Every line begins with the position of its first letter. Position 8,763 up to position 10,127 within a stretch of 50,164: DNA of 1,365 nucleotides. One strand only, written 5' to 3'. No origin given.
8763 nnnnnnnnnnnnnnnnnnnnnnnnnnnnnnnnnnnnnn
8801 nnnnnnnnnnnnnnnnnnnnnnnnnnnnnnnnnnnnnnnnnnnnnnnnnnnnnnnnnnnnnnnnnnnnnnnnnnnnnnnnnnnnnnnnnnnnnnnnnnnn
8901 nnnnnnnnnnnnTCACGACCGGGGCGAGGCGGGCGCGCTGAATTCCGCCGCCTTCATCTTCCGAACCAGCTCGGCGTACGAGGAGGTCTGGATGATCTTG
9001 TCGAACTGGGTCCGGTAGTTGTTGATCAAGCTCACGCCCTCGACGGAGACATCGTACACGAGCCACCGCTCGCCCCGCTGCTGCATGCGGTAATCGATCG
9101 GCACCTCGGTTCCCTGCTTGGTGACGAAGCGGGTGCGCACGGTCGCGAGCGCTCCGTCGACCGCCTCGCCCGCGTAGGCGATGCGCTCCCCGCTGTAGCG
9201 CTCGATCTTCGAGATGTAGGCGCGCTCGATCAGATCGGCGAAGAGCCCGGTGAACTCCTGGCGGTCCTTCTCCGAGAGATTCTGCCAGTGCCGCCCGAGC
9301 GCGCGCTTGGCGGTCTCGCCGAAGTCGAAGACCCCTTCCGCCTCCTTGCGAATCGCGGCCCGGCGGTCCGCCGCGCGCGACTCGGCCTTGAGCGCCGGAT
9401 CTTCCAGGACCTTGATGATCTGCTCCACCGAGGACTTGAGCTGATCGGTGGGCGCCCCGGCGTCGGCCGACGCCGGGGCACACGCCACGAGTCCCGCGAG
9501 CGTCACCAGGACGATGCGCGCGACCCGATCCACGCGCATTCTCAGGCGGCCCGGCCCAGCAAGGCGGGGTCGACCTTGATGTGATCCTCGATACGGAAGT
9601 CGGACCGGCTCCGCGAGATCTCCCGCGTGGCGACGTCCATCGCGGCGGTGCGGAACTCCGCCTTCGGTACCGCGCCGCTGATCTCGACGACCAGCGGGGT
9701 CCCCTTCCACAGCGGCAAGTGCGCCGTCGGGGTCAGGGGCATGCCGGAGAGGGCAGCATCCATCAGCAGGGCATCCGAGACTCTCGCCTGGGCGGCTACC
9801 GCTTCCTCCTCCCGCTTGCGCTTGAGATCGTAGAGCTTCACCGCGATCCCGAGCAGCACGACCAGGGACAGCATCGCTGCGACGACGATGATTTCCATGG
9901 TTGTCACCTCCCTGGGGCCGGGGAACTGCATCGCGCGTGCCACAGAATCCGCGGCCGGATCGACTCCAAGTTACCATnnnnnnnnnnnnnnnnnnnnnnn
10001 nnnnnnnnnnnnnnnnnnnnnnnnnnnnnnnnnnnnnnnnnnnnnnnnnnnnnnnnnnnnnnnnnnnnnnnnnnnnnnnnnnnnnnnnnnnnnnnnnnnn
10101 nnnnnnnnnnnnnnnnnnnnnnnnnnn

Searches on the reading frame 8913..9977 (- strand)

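Call 58: search_protein_families(library=pfam, proteins=[window:8913-9977:-], max_evalue=0.0001)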
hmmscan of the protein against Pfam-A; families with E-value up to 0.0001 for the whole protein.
window:8913-9977:- (354 aa): 1 family
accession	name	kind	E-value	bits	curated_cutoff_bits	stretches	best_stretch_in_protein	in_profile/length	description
PF05494.18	MlaC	-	2.3e-46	158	26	1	182-342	2-165/166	MlaC protein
